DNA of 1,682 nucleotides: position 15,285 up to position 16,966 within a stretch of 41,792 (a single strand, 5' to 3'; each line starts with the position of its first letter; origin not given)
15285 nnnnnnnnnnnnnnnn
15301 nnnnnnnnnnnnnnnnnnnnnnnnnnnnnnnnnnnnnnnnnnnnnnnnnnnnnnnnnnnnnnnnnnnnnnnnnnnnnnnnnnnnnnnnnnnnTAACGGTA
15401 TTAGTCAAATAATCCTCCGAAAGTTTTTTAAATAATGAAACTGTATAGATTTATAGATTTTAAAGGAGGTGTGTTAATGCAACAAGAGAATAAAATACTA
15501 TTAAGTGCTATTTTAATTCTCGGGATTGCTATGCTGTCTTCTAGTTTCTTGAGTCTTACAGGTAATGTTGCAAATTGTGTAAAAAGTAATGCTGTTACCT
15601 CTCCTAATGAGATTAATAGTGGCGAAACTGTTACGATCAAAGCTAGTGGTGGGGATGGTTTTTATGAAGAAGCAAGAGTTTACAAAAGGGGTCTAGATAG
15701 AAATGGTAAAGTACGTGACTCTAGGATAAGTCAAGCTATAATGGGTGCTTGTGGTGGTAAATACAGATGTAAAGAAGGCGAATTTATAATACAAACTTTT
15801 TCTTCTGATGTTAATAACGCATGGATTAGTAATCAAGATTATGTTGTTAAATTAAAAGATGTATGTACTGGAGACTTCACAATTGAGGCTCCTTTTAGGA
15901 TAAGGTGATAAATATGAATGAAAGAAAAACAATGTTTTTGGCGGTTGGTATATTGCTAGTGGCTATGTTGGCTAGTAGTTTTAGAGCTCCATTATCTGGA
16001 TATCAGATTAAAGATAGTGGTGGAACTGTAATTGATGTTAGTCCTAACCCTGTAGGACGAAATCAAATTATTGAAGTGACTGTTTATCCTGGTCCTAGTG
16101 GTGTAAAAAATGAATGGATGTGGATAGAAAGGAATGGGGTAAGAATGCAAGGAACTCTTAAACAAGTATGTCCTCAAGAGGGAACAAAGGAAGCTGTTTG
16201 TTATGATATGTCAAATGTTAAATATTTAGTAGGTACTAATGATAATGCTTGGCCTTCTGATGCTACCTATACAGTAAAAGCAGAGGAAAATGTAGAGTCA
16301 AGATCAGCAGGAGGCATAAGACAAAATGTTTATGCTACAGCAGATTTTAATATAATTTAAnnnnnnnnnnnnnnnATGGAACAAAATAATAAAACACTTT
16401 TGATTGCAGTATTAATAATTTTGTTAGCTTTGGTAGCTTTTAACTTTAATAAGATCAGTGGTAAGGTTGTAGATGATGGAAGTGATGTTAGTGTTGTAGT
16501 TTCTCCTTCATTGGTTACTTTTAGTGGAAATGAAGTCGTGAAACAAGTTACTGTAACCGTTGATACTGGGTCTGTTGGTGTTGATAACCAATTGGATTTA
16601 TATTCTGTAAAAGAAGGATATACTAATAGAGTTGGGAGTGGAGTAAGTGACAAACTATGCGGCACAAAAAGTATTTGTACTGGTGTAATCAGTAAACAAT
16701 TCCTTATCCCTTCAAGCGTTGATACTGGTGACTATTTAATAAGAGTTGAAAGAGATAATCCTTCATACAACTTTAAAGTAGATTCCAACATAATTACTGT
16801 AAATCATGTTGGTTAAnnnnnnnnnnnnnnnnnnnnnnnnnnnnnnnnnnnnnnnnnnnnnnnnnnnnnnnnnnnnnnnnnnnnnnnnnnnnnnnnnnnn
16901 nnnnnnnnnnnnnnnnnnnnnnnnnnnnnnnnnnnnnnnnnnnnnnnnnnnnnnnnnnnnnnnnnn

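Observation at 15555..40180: Recurring membrane-proximal [ILP]-[TS]-G-x-x-[AVIM] motif in unrelated exported proteins: candidate sorting or modification signal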

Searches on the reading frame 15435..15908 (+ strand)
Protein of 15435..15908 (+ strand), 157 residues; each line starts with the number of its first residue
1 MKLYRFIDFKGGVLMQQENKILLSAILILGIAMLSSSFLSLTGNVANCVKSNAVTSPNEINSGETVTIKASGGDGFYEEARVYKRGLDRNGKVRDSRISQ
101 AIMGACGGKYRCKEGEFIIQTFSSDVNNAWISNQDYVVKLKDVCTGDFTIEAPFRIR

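Call 7: search_protein_families(library=pfam, proteins=[window:15435-15908:+], max_evalue=0.1)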
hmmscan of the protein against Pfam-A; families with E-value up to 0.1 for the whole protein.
window:15435-15908:+ (157 aa): 1 family
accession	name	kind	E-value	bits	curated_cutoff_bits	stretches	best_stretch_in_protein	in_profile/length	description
PF07790.16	Pilin_N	-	0.009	17.3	25.2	1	21-78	10-66/78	Archaeal Type IV pilin, N-terminal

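Call 15: search_protein_representatives(alignment_id=A1)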
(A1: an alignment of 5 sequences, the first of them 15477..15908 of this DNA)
Query: 5 sequences, 150 profile positions. Proteins with E-value up to 0.001 (for the whole library): 263; up to 1e-10: 84; up to 1e-30: 4. The best 150 are listed.
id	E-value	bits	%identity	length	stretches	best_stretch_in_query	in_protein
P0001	2.7e-46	173.4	-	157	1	2-150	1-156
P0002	1.0e-37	145.5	-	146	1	1-150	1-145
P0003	7.2e-36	139.5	-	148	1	2-141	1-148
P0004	1.3e-32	129.0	-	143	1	1-146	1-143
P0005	1.3e-28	115.9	-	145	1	1-141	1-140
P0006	4.0e-28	114.4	-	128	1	1-146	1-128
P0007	1.3e-26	109.5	-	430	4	37-146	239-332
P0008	5.3e-26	107.5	-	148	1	1-143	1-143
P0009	1.5e-23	99.6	-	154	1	2-146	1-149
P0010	7.4e-23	97.3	-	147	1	1-141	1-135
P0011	4.3e-22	94.8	-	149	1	1-145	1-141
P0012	1.0e-21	93.6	-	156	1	2-148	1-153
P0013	7.8e-21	90.7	-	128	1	1-140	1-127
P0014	3.0e-20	88.8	-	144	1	1-143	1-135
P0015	4.3e-20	88.3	-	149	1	1-147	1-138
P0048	5.2e-14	68.6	-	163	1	1-132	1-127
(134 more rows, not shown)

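Call 44: search_protein_families(library=ncbifam, proteins=[window:15435-15908:+, P0015, P0048], max_evalue=1)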
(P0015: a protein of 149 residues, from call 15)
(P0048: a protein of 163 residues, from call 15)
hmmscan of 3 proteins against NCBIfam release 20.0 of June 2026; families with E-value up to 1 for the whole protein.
window:15435-15908:+ (157 aa): 0 families

P0015 (149 aa): 0 families

P0048 (163 aa): 3 families
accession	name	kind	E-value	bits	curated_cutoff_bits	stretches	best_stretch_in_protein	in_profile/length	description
NF011833.0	PRK15305.1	equivalog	0.0044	16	329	1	26-76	244-293/353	fimbrial protein StkG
NF047802.1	LIC11661_lipo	equivalog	0.097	12.6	150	1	26-120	18-113/144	LIC11661 family lipoprotein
NF033207.2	midcut_by_XrtH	subfamily_domain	0.24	11.4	45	1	35-80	108-150/175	midcut-by-XrtH protein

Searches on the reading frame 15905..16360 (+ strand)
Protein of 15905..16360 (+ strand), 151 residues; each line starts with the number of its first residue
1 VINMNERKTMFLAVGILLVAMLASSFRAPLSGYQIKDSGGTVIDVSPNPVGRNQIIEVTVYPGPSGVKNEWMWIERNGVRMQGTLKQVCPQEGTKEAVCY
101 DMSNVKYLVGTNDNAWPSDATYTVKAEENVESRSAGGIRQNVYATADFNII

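Call 7: search_protein_families(library=pfam, proteins=[window:15905-16360:+], max_evalue=0.1)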
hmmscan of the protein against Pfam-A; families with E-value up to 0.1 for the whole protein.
window:15905-16360:+ (151 aa): 0 families

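Call 44: search_protein_families(library=ncbifam, proteins=[window:15905-16360:+], max_evalue=1)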
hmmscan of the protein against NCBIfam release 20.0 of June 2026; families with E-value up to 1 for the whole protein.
window:15905-16360:+ (151 aa): 1 family
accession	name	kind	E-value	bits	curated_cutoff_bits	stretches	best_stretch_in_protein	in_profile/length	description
NF052676.1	YPYG_dom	domain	0.089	12.9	30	1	82-132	2-50/79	YPYG domain-containing protein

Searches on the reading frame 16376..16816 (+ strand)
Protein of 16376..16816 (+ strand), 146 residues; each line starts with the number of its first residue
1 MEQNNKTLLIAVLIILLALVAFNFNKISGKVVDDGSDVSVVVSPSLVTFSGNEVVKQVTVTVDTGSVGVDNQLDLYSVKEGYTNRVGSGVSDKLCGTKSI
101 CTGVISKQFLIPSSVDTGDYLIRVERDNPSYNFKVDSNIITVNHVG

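Call 7: search_protein_families(library=pfam, proteins=[window:16376-16816:+], max_evalue=0.1)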
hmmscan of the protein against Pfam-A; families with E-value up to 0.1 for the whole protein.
window:16376-16816:+ (146 aa): 0 families

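Call 44: search_protein_families(library=ncbifam, proteins=[window:16376-16816:+], max_evalue=1)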
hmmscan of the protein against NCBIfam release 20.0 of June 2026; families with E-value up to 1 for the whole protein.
window:16376-16816:+ (146 aa): 2 families
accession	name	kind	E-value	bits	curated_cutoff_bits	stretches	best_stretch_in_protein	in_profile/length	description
TIGR00914.1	2A0601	subfamily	0.014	13.1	701.45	1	8-71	15-78/1051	CusA/CzcA family heavy metal efflux RND transporter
NF008143.0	PRK10894.1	equivalog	0.021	14.1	234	1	3-69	7-74/184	lipopolysaccharide ABC transporter substrate-binding protein LptA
